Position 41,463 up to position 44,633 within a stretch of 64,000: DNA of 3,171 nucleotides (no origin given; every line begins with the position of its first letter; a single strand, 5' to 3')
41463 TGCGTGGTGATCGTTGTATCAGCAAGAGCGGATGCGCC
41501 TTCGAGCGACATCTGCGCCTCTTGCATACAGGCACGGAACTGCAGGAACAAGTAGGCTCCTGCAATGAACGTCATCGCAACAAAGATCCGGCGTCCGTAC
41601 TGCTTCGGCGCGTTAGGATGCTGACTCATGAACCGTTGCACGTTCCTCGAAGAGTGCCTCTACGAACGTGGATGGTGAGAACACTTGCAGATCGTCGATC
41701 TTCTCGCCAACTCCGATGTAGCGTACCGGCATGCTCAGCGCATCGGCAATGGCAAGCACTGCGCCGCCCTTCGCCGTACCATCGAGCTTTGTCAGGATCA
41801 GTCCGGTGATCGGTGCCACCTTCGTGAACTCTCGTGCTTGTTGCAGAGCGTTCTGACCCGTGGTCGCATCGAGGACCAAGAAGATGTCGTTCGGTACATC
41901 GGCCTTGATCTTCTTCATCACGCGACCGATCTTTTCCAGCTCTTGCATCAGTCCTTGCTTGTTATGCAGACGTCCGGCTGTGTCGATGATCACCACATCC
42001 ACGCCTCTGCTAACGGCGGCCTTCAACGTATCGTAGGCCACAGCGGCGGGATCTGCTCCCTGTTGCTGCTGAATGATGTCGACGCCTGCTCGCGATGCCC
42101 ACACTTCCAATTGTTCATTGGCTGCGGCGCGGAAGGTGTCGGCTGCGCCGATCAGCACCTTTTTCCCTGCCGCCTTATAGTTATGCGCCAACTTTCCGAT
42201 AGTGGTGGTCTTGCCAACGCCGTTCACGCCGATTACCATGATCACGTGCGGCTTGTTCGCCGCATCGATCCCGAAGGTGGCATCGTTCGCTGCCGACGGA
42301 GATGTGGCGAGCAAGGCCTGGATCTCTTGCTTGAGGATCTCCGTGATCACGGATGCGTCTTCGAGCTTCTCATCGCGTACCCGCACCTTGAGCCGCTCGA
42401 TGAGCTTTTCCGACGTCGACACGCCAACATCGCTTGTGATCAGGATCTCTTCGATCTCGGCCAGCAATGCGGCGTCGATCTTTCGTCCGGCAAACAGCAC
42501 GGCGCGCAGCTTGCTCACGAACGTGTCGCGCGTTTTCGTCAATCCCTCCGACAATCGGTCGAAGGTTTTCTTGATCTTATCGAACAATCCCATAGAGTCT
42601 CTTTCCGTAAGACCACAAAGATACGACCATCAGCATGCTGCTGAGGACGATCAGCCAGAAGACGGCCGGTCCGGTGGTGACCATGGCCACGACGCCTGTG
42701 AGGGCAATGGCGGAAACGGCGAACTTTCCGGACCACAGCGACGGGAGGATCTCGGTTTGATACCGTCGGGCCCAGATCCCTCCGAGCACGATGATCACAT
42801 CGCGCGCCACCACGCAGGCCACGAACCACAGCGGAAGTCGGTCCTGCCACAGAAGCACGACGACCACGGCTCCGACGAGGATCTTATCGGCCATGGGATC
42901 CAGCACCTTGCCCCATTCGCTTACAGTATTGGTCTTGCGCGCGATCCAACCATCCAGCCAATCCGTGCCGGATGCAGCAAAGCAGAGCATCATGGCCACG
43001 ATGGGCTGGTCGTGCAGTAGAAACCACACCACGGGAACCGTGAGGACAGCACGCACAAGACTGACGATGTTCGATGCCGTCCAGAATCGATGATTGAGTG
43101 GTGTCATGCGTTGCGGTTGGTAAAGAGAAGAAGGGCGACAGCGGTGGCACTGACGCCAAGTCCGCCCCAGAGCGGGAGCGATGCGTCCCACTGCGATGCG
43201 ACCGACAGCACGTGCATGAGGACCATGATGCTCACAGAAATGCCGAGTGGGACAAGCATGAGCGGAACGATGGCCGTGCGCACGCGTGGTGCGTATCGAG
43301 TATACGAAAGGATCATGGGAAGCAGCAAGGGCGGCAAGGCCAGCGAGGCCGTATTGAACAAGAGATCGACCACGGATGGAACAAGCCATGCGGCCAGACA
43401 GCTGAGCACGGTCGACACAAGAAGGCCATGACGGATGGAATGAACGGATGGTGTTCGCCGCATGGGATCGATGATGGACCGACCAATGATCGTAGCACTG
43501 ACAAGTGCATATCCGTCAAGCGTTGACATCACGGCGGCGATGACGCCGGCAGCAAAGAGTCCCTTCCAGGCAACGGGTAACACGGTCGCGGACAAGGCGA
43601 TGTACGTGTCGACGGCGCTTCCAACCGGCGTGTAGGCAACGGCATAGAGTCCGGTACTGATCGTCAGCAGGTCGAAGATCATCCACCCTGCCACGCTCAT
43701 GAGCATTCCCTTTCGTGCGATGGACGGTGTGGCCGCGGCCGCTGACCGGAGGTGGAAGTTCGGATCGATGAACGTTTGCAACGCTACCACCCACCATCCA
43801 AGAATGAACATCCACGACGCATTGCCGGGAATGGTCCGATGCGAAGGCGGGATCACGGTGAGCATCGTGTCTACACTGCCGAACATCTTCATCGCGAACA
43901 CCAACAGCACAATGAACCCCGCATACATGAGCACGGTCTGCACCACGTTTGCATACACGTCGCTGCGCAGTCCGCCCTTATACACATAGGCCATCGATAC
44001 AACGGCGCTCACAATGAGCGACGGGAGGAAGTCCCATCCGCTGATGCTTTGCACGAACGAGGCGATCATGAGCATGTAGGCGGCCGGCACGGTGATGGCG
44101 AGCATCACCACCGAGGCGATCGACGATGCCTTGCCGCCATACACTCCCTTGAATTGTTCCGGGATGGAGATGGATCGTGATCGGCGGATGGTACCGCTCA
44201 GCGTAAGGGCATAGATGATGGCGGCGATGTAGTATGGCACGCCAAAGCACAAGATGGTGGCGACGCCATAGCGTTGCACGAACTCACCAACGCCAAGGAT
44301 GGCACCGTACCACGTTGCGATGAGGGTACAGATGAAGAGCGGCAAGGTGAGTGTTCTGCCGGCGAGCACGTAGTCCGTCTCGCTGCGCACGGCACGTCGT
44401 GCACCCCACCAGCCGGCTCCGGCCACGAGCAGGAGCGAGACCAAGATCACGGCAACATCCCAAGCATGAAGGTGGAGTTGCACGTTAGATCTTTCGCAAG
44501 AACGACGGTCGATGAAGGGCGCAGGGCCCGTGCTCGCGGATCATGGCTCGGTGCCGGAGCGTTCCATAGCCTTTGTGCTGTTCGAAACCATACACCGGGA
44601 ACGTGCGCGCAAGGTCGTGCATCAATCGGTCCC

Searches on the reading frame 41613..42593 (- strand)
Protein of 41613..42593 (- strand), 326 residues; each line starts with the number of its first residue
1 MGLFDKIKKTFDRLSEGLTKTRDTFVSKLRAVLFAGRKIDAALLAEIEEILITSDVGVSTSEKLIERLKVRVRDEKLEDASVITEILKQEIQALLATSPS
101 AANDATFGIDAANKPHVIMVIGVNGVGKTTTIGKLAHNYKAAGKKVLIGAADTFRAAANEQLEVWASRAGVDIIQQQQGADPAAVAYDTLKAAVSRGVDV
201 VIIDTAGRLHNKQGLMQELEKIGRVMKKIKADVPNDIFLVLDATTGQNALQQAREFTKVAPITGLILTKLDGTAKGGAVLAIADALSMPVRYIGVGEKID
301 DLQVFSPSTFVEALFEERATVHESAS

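Call 46: search_protein_families(library=pfam, proteins=[window:41613-42593:-], max_evalue=0.001)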
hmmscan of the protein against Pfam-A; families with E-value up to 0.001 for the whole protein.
window:41613-42593:- (326 aa): 15 families
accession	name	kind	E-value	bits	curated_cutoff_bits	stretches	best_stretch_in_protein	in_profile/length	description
PF00448.28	SRP54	-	5.3e-78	261.6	22.7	1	115-315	1-195/196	SRP54-type protein, GTPase domain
PF02881.24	SRP54_N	-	1.5e-12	47.9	22.4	1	26-91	2-75/75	SRP54-type protein, helical bundle domain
PF13604.12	AAA_30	-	3.1e-07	30.8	27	1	114-213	16-104/191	AAA domain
PF13191.12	AAA_16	-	4.4e-05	24.5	32.6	1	110-205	19-104/167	AAA ATPase domain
PF13401.12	AAA_22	-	6.9e-05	23.6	27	1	116-225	6-110/130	AAA domain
PF00005.33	ABC_tran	-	8.6e-05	23.6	25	1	115-210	11-80/137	ABC transporter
PF13207.12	AAA_17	-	9.6e-05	23.1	27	1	121-223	1-97/136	AAA domain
PF01656.29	CbiA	-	0.0002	21.8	25.4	0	124-249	8-88/125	CobQ/CobB/MinD/ParA nucleotide binding domain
PF06414.18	Zeta_toxin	-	0.00021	21.2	22.3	1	110-224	11-122/199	Zeta toxin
PF00154.27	RecA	-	0.00026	21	27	1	88-219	27-152/262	recA bacterial DNA recombination protein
PF03308.22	MeaB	-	0.00039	19.9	23.1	0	112-152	30-70/273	Methylmalonyl Co-A mutase-associated GTPase MeaB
PF13671.12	AAA_33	-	0.00041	21.1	27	0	117-206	1-78/143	AAA domain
PF20720.3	nSTAND3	-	0.0005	20.2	27.2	0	110-147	12-49/155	Novel STAND NTPase 3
PF25199.1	nSTAND_NTPase5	-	0.00087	19.6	34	0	110-158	36-85/145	Novel STAND NTPase 5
PF13245.12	AAA_19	-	0.00094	19.8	25.1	0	111-159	7-56/134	AAA domain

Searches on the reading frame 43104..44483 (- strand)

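Call 46: search_protein_families(library=pfam, proteins=[window:43104-44483:-], max_evalue=0.001)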
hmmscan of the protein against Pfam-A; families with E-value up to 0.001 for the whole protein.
window:43104-44483:- (459 aa): 1 family
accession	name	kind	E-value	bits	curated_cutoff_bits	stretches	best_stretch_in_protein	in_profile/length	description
PF00474.23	SSF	-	1.6e-22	80.4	22.8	1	38-392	1-386/406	Sodium:solute symporter family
